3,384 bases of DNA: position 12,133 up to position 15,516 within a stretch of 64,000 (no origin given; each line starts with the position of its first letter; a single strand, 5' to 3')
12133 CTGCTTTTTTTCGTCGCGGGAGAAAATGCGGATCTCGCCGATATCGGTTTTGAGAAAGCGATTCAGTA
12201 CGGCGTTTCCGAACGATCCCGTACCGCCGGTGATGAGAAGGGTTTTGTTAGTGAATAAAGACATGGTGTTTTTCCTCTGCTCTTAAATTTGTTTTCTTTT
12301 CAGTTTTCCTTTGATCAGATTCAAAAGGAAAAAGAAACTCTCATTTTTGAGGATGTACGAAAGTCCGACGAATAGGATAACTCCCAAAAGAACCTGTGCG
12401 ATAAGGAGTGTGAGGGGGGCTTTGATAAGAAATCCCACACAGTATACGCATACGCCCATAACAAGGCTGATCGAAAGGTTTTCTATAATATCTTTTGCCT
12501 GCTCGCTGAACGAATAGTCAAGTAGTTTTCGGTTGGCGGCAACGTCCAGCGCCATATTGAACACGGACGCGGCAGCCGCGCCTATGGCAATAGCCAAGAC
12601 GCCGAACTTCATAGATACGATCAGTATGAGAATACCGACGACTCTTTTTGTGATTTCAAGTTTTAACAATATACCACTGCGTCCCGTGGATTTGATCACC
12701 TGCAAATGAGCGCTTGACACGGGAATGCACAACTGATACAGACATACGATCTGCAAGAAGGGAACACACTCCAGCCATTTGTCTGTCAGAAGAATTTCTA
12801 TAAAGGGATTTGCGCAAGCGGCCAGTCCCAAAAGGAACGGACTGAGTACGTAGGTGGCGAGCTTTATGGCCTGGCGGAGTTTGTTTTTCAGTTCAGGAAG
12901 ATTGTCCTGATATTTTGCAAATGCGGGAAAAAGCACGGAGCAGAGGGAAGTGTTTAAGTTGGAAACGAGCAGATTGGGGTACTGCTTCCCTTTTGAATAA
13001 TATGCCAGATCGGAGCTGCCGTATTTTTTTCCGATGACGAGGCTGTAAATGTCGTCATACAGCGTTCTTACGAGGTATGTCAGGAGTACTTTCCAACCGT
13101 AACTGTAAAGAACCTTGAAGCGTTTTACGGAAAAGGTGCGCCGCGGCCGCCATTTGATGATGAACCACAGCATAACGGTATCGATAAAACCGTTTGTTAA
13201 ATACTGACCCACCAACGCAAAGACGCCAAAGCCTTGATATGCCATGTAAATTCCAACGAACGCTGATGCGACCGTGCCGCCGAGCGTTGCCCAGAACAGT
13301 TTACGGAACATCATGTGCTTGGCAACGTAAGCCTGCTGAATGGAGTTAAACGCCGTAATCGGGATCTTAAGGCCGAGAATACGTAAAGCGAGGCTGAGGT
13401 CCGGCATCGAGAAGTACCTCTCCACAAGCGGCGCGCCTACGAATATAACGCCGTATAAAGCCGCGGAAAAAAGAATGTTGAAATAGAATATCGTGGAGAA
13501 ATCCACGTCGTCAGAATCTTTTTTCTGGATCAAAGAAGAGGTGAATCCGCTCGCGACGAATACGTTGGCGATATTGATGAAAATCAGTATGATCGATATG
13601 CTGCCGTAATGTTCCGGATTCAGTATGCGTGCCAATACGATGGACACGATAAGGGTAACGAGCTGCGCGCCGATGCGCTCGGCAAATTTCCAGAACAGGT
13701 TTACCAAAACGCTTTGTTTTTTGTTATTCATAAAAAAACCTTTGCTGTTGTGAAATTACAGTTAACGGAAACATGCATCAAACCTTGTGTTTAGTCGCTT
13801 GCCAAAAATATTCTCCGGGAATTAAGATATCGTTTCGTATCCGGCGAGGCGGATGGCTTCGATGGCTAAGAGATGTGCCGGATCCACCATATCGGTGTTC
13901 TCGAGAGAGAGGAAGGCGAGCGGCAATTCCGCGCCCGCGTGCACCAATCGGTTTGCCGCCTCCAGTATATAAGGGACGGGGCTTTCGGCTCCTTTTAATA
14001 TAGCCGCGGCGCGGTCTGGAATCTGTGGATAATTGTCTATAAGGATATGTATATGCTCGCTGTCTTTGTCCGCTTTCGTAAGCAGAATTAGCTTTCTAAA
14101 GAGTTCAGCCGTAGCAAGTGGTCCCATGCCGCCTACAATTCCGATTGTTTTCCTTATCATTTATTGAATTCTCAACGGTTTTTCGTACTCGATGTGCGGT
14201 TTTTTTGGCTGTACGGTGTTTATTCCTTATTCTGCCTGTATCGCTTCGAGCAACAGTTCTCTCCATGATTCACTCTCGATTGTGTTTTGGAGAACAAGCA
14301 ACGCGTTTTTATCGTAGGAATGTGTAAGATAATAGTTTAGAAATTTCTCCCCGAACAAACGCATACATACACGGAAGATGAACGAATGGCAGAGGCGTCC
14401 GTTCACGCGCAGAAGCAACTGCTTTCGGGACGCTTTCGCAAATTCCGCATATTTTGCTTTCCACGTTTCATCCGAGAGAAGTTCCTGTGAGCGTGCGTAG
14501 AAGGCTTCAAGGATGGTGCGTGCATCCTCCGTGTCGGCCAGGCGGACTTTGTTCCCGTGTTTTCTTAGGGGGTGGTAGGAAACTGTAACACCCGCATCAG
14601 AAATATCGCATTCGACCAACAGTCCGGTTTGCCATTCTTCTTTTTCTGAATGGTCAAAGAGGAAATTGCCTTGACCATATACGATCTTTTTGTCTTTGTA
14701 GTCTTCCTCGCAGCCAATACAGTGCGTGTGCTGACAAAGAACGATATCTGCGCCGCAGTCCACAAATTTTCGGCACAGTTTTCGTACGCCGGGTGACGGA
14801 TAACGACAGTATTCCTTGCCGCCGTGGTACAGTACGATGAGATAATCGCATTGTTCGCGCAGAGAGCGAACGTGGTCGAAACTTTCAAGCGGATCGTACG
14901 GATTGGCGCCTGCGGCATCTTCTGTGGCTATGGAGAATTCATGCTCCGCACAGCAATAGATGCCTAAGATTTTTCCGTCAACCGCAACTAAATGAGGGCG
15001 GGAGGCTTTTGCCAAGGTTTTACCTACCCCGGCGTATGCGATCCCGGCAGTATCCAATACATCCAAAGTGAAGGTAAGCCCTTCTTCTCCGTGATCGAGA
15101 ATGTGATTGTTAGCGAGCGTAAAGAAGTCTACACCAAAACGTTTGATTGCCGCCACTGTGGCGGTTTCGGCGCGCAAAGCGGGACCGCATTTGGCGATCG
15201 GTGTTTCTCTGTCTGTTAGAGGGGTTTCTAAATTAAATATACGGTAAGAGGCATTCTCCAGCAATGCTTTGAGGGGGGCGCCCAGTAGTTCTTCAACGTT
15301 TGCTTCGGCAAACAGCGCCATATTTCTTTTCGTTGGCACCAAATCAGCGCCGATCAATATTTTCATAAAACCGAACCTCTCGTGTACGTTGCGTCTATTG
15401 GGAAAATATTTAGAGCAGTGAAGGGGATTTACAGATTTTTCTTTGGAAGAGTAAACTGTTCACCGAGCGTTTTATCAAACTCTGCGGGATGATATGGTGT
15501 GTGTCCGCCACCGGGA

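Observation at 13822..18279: Two TupA-like ATP-grasp amidoligases bracketing an opine-synthase-like dehydrogenase inside a glycan locus: predicted amino-acid- or opine-amidated uronic-acid polysaccharide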

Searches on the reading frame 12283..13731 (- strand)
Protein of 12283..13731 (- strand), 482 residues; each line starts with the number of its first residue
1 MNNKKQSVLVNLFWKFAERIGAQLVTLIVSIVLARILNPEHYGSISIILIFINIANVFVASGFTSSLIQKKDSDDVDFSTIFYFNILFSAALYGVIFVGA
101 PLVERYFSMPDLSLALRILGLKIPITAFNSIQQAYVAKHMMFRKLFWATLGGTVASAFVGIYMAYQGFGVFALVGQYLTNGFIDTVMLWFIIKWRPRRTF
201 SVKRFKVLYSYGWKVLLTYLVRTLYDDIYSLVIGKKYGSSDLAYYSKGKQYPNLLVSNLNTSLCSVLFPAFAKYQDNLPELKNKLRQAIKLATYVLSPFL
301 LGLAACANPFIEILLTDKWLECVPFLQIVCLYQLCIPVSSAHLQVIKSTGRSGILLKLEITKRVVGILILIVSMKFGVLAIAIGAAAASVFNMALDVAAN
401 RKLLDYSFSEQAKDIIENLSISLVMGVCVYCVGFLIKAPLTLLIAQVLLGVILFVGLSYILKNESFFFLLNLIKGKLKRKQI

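Call 4: search_protein_families(library=pfam, proteins=[window:12283-13731:-], max_evalue=0.01)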
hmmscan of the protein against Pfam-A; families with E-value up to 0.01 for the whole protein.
window:12283-13731:- (482 aa): 2 families
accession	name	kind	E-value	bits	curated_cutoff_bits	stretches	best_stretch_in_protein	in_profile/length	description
PF13440.11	Polysacc_synt_3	-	5.3e-93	311.9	23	1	32-324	1-293/293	Polysaccharide biosynthesis protein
PF01943.22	Polysacc_synt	-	1.3e-27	97.4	28.2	1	11-275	4-274/274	Polysaccharide biosynthesis protein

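Call 5: search_protein_families(library=ncbifam, proteins=[window:12283-13731:-], max_evalue=0.01)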
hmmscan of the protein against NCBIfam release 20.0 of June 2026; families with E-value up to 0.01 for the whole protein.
window:12283-13731:- (482 aa): 3 families
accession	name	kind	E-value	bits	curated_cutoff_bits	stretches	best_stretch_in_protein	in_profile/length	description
NF058658.1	Oglyco_Wzx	exception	6.8e-75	252.9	720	1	10-467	12-469/478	O-glycosylation flippase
NF007773.0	PRK10459.1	equivalog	3.2e-53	181.4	273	1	23-476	22-482/492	MOP flippase family protein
NF047674.1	TeichurnBiosyTuaB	equivalog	1.4e-42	146.3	580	1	3-455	3-463/469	teichuronic acid biosynthesis protein TuaB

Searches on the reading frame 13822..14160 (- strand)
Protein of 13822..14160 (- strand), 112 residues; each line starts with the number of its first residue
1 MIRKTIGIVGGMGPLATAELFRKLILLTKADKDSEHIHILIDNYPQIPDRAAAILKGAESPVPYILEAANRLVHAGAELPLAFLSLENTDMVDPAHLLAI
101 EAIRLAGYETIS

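Call 4: search_protein_families(library=pfam, proteins=[window:13822-14160:-], max_evalue=0.01)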
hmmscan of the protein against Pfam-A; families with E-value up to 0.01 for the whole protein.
window:13822-14160:- (112 aa): 1 family
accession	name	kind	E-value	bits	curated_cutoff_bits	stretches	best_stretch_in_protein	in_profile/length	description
PF01177.27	Asp_Glu_race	-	7e-08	32.9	31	1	9-78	1-69/211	Asp/Glu/Hydantoin racemase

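Call 5: search_protein_families(library=ncbifam, proteins=[window:13822-14160:-], max_evalue=0.01)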
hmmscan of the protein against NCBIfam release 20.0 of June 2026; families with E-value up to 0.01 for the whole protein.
window:13822-14160:- (112 aa): 2 families
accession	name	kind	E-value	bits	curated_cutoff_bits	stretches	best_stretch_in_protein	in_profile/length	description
NF052483.1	racemase_CuyB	equivalog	8.6e-26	91.3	190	1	6-79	1-74/225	cysteate racemase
TIGR00035.1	asp_race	subfamily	6.5e-18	65.2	93.1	1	3-78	2-78/236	amino acid racemase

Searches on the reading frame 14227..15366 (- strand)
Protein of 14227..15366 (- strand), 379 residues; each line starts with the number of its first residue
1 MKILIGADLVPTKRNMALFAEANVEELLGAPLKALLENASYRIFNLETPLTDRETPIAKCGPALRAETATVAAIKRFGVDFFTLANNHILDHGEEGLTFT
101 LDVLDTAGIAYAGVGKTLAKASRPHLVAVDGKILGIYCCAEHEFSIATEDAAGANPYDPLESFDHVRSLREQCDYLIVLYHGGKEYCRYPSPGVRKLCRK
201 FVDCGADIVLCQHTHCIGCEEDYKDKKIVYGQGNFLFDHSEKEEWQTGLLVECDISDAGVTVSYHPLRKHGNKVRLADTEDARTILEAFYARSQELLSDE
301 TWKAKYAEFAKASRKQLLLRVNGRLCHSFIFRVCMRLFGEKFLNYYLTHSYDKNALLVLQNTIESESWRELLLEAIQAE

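Call 4: search_protein_families(library=pfam, proteins=[window:14227-15366:-], max_evalue=0.01)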
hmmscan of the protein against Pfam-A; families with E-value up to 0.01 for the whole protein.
window:14227-15366:- (379 aa): 1 family
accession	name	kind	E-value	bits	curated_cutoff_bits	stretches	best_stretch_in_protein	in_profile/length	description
PF09587.15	PGA_cap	-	7.5e-51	173.5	27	1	28-238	29-254/255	Bacterial capsule synthesis protein PGA_cap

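Call 5: search_protein_families(library=ncbifam, proteins=[window:14227-15366:-], max_evalue=0.01)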
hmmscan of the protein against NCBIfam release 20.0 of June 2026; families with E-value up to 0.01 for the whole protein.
window:14227-15366:- (379 aa): 1 family
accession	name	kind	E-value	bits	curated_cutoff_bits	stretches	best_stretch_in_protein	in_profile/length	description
NF038314.1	epimerase_MslH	equivalog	7.8e-20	70.7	700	2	30-148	27-147/439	lasso peptide C-terminal Trp epimerase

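Call 69: search_solved_structures(query=window:14227-15366:-, max_evalue=0.001, show_alignments=1)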
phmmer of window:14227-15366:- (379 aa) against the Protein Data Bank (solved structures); distinct sequences matched with E-value up to 0.001: 3.
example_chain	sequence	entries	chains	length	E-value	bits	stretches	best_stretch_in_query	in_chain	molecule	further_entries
8gq9_A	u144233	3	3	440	2.9e-16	62.2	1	31-156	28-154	Poly-gamma-glutamate synthesis protein (Capsule biosynthesis protein)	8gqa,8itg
8gqb_A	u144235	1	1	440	3e-16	62.2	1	32-141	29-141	Poly-gamma-glutamate synthesis protein (Capsule biosynthesis protein)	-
8ith_A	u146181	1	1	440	2.5e-15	59.2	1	31-153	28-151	Poly-gamma-glutamate synthesis protein (Capsule biosynthesis protein)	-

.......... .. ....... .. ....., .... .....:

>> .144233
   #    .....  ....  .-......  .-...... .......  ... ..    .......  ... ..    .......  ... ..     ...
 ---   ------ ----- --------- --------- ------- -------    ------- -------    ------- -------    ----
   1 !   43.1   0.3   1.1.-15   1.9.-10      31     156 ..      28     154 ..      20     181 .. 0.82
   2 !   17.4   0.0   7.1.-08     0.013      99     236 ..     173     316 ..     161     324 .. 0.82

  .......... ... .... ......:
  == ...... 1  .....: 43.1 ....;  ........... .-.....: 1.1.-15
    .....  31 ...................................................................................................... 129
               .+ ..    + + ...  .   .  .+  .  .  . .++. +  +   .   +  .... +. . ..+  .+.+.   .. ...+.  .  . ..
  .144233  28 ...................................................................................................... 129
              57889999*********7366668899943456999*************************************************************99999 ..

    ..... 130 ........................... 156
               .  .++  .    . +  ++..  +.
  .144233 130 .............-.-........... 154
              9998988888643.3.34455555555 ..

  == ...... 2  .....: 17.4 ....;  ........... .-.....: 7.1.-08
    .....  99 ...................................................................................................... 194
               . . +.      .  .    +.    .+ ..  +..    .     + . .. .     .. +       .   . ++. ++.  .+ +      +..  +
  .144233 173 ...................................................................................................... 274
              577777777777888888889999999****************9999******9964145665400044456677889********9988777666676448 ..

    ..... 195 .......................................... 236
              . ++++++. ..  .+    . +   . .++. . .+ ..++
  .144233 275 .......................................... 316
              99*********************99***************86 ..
